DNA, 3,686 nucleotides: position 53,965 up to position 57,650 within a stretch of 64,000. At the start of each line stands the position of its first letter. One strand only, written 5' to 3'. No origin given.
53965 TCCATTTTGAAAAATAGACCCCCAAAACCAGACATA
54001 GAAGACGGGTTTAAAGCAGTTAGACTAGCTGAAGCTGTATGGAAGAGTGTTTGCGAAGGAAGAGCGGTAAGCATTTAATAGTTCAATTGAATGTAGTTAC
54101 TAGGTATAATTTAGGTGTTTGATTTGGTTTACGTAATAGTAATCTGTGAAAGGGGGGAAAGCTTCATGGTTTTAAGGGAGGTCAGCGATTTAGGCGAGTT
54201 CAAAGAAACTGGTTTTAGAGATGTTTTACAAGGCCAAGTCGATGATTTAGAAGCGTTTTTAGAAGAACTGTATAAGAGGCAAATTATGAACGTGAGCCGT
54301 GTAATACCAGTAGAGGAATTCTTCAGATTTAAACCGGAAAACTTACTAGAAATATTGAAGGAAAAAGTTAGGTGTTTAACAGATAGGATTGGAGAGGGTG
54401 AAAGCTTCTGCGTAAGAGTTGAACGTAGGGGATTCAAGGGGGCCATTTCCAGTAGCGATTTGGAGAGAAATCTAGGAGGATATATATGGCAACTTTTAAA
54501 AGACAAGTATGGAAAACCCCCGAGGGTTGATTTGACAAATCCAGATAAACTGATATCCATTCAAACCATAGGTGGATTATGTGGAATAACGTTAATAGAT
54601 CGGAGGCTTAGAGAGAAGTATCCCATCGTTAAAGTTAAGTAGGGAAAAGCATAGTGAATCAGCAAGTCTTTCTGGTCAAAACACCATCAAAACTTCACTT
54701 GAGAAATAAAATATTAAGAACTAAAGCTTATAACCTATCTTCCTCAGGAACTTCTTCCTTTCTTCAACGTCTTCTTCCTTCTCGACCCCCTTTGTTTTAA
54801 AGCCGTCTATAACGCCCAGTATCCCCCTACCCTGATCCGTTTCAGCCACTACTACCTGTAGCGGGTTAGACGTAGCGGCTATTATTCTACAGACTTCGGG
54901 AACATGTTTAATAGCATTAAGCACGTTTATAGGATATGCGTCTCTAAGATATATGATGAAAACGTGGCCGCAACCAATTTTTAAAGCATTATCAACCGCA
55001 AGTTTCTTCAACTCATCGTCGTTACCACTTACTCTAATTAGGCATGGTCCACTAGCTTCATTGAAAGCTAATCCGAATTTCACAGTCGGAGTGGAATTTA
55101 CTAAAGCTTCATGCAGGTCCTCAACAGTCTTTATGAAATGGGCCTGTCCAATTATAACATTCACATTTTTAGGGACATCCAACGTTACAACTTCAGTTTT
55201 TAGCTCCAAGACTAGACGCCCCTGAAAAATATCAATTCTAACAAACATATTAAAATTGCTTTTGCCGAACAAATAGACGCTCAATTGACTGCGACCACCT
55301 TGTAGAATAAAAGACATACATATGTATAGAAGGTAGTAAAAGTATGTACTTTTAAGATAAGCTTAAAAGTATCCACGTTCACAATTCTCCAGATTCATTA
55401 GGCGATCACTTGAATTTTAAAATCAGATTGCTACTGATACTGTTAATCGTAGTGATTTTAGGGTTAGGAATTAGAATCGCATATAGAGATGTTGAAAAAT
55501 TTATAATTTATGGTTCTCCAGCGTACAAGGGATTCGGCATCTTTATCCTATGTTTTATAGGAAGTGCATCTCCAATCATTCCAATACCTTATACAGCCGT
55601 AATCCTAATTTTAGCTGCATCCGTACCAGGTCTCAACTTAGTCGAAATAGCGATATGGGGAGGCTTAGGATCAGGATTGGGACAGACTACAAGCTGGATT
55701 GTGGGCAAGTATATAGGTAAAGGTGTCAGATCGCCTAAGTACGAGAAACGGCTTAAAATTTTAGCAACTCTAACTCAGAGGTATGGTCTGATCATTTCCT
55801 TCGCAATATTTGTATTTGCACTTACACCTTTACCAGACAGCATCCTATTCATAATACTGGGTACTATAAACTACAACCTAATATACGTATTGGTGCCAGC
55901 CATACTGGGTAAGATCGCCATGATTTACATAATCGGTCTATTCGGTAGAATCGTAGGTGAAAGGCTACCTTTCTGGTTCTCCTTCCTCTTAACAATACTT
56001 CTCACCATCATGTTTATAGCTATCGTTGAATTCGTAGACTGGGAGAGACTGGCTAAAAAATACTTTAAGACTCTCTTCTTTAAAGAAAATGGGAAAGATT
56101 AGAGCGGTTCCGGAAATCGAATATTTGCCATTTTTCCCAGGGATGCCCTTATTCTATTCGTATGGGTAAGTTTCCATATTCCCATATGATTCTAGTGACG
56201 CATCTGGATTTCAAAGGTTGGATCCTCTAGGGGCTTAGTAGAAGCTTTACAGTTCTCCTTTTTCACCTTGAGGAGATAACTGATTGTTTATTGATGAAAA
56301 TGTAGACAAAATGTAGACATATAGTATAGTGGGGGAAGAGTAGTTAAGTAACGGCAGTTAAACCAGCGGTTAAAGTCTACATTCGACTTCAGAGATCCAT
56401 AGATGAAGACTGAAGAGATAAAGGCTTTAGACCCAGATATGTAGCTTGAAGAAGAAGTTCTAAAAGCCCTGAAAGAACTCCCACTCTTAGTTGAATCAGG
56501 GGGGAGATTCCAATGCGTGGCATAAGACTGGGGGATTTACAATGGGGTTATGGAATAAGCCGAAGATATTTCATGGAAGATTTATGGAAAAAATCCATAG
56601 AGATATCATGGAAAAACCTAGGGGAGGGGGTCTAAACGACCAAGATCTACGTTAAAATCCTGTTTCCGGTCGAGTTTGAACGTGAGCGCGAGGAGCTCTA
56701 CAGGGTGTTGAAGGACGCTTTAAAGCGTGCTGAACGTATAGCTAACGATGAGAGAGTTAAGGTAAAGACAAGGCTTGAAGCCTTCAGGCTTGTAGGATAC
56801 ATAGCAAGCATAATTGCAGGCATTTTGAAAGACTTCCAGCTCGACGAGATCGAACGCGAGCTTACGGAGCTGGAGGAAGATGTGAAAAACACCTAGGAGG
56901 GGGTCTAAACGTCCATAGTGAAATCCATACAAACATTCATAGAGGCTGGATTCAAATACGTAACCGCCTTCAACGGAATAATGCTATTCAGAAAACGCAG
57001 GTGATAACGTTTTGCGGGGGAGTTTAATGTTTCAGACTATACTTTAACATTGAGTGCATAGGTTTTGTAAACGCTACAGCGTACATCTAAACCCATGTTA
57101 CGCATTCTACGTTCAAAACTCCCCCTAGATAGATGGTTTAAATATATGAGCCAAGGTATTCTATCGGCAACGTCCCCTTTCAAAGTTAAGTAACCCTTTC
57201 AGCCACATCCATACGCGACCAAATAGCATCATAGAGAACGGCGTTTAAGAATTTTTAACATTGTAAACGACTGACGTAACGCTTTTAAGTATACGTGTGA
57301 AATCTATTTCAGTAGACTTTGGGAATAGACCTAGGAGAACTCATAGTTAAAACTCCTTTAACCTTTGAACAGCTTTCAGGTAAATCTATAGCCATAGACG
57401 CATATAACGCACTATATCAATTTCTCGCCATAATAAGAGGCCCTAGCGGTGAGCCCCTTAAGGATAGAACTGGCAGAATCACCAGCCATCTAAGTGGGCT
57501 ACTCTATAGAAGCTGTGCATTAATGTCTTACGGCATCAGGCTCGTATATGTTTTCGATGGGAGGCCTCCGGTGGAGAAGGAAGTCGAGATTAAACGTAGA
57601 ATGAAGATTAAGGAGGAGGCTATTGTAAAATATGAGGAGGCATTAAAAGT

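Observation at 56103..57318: Largest gene-poor stretch of the window is packed with G5-tract motifs: captured-element remnant or origin-like region?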

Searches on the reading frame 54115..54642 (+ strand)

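Call 8: search_protein_families(library=pfam, proteins=[window:54115-54642:+], max_evalue=1)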
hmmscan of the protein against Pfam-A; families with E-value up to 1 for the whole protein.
window:54115-54642:+ (175 aa): 4 families
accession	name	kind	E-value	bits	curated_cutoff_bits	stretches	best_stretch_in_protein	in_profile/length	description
PF02926.22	THUMP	-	1.6e-08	35.3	20.6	1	91-160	18-83/84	THUMP domain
PF09468.16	RNase_H2-Ydr279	-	0.0075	17.2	25.2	1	44-91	38-91/163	Ydr279p protein family (RNase H2 complex component) wHTH domain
PF02002.24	TFIIE_alpha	-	0.065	13.5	22.9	1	6-94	5-98/105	TFIIE alpha subunit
PF14061.12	Mtf2_C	-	0.24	12.1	27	1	90-111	17-38/48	Polycomb-like MTF2 factor 2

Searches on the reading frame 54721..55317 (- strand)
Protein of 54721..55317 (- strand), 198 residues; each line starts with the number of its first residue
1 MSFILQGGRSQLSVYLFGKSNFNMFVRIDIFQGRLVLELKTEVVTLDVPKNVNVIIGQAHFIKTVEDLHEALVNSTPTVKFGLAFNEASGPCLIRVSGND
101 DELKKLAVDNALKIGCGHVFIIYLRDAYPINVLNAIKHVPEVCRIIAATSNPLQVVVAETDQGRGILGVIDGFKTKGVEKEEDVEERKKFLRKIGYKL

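Call 8: search_protein_families(library=pfam, proteins=[window:54721-55317:-], max_evalue=1)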
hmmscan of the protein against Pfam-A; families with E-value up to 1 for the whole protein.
window:54721-55317:- (198 aa): 2 families
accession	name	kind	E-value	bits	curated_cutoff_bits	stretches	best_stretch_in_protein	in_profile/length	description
PF04008.19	Adenosine_kin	-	1e-77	259.7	25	1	44-197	1-154/154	Adenosine specific kinase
PF21090.3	P-loop_SecA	-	0.12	12.4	27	1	128-185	58-114/205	SecA P-loop domain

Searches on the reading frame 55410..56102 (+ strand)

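Call 8: search_protein_families(library=pfam, proteins=[window:55410-56102:+], max_evalue=1)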
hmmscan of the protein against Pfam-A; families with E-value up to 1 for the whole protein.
window:55410-56102:+ (230 aa): 2 families
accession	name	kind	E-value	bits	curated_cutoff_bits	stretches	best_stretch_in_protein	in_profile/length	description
PF09335.16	VTT_dom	-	1.1e-07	32.8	33.9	1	63-180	4-122/123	VTT domain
PF05745.16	CRPA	-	0.73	10.3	23.6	1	144-173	81-110/150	Chlamydia 15 kDa cysteine-rich outer membrane protein (CRPA)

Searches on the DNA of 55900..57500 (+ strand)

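Call 6: search_rna_families(source=window, start=55900, end=57500, threshold=evalue, max_evalue=10, show_alignments=3)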
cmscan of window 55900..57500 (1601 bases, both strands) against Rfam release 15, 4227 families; matches with E-value up to 10: 5.
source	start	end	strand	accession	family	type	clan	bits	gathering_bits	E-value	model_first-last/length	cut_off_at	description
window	56721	56942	-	RF01891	TUG1_3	Gene; lncRNA;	-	17.2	90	0.66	1-236/236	no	Taurine upregulated gene 1 conserved region 3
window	56769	56836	+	RF00129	mir-103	Gene; miRNA;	-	15.2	59.6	4.1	1-78/78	no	mir-103/107 microRNA precursor family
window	57117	57180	+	RF02181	ST7-AS2_1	Gene; lncRNA;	-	14.6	80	6.2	1-72/72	no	ST7 antisense RNA 2 conserved region 1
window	56495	56538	-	RF00192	BLV_package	Cis-reg;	-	13.3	70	9.5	1-55/55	no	Bovine leukaemia virus RNA packaging signal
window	56573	56599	+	RF01845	enod40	Gene;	-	12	45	5.9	1-263/263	no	Early nodulin 40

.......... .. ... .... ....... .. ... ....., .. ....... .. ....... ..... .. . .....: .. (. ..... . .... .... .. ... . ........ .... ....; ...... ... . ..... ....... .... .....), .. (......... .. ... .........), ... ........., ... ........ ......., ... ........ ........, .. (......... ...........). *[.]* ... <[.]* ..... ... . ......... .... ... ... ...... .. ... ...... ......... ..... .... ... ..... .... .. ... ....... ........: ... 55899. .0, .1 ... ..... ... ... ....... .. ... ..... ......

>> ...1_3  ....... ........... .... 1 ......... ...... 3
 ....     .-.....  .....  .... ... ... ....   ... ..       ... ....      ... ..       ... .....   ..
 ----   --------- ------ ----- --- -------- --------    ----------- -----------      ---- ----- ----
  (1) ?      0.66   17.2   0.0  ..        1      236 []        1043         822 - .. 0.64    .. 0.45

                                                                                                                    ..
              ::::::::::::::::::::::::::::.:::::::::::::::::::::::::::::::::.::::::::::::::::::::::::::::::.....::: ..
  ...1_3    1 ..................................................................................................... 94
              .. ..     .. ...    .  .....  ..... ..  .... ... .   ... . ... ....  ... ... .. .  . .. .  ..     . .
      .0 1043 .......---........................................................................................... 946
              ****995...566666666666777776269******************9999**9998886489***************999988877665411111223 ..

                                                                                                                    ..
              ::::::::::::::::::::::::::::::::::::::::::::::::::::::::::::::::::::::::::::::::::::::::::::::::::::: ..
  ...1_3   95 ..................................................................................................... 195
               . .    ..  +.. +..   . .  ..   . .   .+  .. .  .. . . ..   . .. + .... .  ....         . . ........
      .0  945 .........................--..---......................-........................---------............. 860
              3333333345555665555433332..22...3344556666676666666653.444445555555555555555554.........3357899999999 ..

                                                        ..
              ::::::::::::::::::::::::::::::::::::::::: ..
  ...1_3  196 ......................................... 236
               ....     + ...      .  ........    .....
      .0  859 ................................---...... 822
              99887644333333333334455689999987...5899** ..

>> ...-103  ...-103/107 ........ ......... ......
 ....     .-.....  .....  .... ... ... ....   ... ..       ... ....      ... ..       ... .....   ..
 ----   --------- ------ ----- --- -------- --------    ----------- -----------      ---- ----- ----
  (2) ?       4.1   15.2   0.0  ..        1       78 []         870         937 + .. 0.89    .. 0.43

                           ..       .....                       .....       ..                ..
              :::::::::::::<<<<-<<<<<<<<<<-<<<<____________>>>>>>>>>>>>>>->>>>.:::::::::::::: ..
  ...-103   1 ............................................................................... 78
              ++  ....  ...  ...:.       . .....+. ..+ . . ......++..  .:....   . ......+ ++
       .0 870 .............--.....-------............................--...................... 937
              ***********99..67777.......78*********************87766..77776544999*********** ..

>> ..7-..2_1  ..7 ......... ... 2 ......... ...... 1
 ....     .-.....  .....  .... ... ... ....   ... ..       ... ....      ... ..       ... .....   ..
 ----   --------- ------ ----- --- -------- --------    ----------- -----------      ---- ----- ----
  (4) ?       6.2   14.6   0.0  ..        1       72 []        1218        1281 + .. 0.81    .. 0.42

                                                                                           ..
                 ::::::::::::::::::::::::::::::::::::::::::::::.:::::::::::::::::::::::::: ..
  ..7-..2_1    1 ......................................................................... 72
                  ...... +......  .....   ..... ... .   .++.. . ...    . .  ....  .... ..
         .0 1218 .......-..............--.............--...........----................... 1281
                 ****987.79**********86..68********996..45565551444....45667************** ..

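Call 42: search_dna_similar(query=window:56199-57028:+, collection=plasmids, mode=distant, max_evalue=0.001)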
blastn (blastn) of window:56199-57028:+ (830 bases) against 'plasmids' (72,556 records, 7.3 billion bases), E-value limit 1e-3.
No match.

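Call 43: search_dna_similar(query=window:56199-57028:+, collection=phages, mode=distant, max_evalue=0.001)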
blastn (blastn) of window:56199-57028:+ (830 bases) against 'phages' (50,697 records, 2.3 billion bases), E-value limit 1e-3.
No match.
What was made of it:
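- Tried and rejected: blastn in distant mode of the 830-bp insert against phage and plasmid collections: no match (calls 42, 43).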
